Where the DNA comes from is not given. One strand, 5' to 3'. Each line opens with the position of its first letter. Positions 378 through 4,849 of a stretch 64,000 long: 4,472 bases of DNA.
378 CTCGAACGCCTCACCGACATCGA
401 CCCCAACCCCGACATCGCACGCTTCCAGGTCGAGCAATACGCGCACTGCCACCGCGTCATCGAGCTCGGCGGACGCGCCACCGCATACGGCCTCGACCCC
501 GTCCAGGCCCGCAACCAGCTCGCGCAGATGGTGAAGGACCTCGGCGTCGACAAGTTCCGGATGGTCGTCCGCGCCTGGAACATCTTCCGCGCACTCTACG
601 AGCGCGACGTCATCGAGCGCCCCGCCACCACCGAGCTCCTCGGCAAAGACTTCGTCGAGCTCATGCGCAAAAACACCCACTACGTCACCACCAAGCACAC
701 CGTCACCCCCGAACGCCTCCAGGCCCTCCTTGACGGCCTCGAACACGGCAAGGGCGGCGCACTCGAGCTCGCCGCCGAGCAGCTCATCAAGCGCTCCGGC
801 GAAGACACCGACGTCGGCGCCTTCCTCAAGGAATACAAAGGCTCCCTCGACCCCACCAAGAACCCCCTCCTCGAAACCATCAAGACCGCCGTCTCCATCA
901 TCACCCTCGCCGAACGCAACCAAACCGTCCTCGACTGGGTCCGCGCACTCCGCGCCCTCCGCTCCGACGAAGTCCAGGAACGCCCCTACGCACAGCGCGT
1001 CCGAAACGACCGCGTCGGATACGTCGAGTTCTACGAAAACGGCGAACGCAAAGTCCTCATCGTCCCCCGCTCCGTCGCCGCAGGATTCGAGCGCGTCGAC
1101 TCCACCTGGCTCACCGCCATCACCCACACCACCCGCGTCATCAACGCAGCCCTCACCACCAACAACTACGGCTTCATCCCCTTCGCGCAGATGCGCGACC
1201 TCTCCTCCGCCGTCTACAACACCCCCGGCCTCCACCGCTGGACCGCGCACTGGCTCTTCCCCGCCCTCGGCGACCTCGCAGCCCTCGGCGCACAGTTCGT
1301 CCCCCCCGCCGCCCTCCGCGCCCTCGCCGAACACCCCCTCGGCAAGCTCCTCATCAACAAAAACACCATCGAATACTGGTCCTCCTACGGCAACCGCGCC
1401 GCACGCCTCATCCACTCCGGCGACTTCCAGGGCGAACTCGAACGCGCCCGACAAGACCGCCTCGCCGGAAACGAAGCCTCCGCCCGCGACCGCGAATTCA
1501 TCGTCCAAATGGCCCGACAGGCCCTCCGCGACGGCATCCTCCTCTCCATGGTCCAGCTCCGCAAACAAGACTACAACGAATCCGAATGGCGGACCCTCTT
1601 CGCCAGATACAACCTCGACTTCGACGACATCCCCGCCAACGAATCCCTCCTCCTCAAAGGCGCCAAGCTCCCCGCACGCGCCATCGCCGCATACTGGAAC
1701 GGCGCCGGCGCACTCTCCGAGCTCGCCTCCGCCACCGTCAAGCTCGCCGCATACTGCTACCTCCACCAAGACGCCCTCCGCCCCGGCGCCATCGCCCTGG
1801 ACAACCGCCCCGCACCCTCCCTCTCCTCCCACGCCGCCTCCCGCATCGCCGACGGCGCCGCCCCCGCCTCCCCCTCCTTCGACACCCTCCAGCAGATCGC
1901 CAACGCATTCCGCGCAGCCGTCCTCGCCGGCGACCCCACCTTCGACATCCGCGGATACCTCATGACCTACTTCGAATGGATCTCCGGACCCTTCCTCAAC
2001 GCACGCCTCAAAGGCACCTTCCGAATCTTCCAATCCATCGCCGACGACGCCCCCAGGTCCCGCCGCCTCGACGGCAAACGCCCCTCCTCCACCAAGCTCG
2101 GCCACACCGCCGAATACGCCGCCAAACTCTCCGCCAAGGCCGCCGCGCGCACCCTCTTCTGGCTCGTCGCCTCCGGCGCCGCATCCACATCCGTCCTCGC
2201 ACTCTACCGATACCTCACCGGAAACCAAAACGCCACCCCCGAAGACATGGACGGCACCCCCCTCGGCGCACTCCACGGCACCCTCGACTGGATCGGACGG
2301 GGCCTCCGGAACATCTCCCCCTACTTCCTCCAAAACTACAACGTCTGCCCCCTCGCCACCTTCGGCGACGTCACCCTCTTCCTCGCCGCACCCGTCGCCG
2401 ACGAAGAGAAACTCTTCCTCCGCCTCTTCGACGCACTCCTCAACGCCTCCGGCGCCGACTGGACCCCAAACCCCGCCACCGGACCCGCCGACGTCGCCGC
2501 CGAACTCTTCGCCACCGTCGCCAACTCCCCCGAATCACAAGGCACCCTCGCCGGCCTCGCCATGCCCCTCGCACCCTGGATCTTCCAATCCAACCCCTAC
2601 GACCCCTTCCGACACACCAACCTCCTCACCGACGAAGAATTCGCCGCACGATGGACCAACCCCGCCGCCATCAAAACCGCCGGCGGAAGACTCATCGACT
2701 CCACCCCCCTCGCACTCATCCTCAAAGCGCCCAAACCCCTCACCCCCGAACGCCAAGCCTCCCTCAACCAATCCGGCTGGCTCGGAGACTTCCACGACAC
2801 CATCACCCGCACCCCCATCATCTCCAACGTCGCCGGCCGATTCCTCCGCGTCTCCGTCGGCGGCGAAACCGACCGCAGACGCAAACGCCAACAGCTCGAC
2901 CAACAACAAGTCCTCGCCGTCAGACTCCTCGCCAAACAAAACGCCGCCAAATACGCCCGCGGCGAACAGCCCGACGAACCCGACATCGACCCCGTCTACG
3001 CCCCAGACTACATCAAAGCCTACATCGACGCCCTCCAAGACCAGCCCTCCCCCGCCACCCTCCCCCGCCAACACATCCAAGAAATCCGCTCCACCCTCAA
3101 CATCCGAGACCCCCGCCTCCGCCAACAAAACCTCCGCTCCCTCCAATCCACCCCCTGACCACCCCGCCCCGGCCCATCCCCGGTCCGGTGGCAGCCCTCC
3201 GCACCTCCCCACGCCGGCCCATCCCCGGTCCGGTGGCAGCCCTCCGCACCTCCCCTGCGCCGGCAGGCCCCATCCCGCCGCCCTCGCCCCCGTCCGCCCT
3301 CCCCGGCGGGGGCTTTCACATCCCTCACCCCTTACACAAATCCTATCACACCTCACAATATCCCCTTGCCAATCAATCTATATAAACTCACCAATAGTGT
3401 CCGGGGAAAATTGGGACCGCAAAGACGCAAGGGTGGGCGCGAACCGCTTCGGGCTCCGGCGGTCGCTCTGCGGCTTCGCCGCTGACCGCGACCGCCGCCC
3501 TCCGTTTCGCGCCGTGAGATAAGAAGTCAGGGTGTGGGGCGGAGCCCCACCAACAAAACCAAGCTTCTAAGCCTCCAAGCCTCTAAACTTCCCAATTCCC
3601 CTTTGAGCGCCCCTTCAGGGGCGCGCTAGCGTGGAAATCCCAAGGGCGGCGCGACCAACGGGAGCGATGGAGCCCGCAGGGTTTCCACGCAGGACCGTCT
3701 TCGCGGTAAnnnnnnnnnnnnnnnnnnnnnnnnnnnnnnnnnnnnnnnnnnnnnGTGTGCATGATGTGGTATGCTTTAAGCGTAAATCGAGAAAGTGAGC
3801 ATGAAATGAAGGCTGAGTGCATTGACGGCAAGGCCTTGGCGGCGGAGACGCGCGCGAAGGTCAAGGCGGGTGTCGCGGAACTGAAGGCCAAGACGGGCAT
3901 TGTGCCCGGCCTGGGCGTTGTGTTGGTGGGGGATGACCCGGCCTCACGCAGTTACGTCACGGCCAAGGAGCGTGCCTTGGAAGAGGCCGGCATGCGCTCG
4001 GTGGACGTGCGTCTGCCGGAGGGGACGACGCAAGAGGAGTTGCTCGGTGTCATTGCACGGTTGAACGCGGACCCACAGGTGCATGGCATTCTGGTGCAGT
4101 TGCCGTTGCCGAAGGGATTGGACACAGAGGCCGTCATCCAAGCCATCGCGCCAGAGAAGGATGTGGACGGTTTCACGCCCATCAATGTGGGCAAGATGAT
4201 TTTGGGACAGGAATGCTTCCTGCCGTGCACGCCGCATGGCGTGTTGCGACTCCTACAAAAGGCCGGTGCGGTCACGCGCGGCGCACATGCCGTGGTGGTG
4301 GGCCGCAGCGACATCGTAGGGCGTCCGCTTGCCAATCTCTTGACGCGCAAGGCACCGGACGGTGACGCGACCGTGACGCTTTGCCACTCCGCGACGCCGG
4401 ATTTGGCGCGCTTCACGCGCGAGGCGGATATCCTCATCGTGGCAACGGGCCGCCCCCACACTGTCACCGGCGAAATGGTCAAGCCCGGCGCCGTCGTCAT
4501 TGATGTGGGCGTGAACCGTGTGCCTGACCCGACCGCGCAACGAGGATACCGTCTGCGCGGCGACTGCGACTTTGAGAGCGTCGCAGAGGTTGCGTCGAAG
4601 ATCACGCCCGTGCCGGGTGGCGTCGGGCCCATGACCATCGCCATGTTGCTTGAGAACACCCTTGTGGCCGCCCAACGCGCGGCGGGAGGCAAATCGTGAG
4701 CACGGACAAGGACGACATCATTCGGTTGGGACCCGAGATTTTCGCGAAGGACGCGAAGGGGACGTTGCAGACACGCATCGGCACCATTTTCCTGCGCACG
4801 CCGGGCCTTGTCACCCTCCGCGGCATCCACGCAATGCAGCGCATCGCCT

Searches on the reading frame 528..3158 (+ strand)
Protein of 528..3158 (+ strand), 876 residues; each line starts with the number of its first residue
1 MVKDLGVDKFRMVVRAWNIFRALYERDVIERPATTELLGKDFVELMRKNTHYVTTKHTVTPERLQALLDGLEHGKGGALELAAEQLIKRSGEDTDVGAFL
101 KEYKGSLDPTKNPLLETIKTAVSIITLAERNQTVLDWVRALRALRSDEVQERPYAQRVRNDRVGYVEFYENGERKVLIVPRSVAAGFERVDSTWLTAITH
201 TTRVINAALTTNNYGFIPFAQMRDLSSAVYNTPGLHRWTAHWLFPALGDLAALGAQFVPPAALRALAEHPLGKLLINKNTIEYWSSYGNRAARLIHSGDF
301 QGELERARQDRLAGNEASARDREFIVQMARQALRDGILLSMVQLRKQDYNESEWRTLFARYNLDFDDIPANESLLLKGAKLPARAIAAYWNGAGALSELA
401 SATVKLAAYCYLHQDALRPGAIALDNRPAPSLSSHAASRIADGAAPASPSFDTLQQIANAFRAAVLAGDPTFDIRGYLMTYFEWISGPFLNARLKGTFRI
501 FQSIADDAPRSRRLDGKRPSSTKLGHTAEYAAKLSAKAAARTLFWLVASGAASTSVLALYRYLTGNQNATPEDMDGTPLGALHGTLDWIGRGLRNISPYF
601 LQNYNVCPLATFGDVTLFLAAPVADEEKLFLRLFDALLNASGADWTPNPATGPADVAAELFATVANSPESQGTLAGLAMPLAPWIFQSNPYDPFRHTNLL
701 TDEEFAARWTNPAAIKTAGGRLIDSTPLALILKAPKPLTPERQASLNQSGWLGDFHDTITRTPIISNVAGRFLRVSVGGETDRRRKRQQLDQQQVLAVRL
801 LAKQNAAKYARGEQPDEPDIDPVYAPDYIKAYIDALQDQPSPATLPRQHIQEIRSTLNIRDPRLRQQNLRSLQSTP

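Call 53: find_encoding_contigs(protein=window:528-3158:+, flank=10000, max_places=4)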
Protein window:528-3158:+ (876 aa): no gene with exactly this product is on record in the collection.

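Call 86: search_protein_families(library=pfam, proteins=[window:528-3158:+], max_evalue=0.0001)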
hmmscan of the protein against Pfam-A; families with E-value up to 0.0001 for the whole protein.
window:528-3158:+ (876 aa): 0 families

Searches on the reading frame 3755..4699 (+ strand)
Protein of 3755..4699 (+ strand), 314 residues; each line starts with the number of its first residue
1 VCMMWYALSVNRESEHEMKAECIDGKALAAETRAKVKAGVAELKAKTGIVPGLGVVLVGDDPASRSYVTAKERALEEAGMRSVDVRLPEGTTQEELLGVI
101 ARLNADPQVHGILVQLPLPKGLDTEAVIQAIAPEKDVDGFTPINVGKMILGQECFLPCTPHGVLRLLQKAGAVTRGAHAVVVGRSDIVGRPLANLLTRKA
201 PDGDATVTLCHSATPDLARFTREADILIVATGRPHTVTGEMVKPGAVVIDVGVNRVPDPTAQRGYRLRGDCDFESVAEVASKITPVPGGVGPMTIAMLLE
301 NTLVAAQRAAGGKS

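Call 86: search_protein_families(library=pfam, proteins=[window:3755-4699:+], max_evalue=0.0001)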
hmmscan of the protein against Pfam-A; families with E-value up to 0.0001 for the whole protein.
window:3755-4699:+ (314 aa): 2 families
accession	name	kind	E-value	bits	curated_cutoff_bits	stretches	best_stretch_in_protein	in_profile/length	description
PF02882.25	THF_DHG_CYH_C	-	7.1e-68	227.4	27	1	142-309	2-159/160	Tetrahydrofolate dehydrogenase/cyclohydrolase, NAD(P)-binding domain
PF00763.28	THF_DHG_CYH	-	1.6e-42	144.8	32.8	1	23-138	1-115/115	Tetrahydrofolate dehydrogenase/cyclohydrolase, catalytic domain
